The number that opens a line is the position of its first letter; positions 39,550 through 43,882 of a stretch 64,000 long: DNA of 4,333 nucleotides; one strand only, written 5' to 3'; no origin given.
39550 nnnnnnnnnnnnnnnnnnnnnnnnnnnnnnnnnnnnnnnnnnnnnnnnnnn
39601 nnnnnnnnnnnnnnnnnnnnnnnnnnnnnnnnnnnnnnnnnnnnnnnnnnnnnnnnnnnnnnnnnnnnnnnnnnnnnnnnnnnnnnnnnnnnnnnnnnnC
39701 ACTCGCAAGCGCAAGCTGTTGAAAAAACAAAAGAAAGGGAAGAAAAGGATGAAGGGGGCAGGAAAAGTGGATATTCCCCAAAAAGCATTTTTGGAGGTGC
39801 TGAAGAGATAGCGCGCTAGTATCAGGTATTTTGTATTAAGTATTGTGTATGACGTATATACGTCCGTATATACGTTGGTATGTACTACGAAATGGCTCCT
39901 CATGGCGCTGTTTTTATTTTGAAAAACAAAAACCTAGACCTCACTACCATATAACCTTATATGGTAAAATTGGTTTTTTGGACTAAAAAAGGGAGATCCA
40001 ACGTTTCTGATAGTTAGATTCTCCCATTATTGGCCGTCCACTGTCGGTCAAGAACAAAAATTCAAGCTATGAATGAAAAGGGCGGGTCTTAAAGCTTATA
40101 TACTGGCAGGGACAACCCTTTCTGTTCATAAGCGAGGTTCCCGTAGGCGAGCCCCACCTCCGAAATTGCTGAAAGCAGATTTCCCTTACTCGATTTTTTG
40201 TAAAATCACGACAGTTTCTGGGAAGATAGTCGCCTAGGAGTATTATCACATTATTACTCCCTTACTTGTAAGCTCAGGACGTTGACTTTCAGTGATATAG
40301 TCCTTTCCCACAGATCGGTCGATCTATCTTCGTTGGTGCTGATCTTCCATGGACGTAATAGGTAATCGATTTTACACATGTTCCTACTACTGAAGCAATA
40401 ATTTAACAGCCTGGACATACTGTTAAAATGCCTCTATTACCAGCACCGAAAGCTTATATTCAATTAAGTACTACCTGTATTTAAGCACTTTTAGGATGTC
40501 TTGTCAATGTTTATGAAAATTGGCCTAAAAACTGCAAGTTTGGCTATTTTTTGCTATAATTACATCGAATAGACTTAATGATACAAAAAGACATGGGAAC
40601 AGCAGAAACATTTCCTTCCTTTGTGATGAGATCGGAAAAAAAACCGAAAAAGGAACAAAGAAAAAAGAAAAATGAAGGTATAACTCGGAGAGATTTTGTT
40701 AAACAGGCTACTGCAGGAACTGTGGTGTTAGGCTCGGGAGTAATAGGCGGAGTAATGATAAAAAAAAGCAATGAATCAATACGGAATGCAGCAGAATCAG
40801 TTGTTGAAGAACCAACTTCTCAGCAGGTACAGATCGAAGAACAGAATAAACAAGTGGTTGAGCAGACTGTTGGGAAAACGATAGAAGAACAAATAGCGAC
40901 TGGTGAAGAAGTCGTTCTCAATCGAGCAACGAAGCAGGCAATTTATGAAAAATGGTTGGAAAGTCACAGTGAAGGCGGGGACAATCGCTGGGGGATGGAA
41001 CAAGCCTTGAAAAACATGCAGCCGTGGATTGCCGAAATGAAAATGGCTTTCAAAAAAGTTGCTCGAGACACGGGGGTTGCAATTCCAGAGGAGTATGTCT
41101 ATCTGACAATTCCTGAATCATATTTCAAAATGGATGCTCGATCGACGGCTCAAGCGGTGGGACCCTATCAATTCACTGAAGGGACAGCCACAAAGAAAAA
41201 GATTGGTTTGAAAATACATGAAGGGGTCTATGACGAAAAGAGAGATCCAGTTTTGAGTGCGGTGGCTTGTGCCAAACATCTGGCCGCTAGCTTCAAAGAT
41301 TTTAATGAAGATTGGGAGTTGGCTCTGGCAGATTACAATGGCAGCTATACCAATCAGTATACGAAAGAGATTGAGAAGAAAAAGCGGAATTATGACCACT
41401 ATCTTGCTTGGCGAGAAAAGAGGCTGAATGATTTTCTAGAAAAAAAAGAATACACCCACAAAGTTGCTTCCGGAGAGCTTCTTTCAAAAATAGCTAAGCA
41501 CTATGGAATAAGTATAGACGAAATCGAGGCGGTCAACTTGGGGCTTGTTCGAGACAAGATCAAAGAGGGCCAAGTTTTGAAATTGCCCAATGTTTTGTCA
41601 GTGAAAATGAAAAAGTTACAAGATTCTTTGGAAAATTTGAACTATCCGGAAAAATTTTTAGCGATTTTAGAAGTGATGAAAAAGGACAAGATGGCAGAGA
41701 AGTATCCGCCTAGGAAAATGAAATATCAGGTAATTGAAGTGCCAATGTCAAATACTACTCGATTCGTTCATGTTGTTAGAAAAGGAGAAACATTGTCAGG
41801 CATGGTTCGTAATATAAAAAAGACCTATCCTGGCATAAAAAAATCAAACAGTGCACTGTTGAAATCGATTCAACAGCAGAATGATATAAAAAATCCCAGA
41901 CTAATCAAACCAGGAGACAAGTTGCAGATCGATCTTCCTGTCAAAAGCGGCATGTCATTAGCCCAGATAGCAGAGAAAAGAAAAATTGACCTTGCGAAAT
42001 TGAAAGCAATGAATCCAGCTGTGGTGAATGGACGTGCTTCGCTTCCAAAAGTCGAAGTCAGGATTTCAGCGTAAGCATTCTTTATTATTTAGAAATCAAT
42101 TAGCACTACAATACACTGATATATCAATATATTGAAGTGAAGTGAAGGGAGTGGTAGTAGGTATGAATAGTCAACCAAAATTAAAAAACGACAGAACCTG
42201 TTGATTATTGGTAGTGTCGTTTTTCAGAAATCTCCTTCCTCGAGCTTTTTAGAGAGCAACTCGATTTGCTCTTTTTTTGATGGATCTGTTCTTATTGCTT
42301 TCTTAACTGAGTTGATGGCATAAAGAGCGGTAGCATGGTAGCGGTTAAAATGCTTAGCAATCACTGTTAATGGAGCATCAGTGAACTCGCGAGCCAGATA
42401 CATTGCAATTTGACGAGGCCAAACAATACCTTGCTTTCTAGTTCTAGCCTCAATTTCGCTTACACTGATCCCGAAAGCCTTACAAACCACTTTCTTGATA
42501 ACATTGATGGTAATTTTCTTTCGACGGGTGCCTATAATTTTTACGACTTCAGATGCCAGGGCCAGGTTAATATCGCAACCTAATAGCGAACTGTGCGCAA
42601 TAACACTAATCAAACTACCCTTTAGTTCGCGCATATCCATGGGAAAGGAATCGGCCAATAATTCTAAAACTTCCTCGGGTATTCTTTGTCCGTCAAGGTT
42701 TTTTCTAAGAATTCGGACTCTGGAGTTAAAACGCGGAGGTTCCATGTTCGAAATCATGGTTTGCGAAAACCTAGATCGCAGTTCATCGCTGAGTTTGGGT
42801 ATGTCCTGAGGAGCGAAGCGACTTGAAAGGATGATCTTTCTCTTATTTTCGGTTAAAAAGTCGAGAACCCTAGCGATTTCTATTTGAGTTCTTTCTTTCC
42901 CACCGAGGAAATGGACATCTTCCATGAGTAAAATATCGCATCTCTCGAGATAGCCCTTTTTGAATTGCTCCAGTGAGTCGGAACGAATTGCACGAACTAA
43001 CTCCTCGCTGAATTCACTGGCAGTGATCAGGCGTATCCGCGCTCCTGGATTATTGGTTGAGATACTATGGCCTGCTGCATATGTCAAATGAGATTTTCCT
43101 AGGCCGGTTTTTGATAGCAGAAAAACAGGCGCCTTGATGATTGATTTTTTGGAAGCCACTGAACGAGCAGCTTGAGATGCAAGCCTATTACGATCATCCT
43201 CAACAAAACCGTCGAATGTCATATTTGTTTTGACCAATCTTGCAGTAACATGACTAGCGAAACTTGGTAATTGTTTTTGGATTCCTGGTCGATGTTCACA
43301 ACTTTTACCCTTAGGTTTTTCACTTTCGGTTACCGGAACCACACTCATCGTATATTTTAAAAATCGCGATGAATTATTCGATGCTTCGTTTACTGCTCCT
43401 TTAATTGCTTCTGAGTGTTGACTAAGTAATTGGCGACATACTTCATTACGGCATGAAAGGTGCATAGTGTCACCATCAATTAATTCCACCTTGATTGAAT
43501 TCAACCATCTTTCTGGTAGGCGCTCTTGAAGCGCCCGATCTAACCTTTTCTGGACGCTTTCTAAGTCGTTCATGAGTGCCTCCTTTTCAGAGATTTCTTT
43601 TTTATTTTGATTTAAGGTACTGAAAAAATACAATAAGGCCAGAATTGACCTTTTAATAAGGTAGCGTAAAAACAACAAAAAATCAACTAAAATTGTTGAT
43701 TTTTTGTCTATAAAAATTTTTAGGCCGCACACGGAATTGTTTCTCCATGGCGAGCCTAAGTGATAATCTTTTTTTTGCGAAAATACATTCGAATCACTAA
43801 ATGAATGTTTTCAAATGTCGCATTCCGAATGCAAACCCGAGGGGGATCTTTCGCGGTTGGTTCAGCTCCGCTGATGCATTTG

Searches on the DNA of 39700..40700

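Call 67: search_rna_families(source=window, start=39700, end=40700, threshold=evalue, max_evalue=1)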
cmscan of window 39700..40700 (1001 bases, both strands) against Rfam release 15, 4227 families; matches with E-value up to 1: 0.
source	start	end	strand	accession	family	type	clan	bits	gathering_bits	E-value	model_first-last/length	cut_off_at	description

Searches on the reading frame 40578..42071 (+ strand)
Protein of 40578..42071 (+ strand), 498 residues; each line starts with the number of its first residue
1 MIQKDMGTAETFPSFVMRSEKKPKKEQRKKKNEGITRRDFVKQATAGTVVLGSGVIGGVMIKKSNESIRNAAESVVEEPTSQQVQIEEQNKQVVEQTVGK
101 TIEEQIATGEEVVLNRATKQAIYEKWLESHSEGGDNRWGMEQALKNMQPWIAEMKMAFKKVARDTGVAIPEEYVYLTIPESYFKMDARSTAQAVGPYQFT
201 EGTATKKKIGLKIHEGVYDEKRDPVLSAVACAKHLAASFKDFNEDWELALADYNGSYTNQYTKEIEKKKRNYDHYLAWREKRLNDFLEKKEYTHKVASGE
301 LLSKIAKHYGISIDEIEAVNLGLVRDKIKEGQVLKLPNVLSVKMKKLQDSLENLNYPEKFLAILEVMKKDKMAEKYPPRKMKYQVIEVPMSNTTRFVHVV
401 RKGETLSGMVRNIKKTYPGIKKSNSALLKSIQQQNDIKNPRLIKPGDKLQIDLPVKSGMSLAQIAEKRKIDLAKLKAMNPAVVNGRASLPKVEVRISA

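Call 54: search_protein_families(library=pfam, proteins=[window:40578-42071:+], max_evalue=0.01)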
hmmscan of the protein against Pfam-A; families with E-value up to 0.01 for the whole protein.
window:40578-42071:+ (498 aa): 2 families
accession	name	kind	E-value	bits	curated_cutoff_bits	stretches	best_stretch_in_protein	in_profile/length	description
PF01476.26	LysM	-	5.1e-20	71.6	20.9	1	294-337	1-43/43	LysM domain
PF01464.25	SLT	-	4e-11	42.9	21.3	1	170-271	14-112/117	Transglycosylase SLT domain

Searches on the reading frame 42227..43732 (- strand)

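Call 54: search_protein_families(library=pfam, proteins=[window:42227-43732:-], max_evalue=0.01)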
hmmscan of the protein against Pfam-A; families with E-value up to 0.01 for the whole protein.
window:42227-43732:- (502 aa): 3 families
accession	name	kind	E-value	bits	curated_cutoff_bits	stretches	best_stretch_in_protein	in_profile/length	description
PF00308.24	Bac_DnaA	-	3.6e-39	135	23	1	168-326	2-159/162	Bacterial DnaA ATPAse domain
PF08299.17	Bac_DnaA_C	-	1.9e-22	79.5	31.5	1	410-476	2-69/69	Bacterial dnaA protein helix-turn-helix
PF01695.23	IstB_IS21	-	8.5e-05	22.6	24.1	1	200-304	92-192/238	IstB-like ATP binding protein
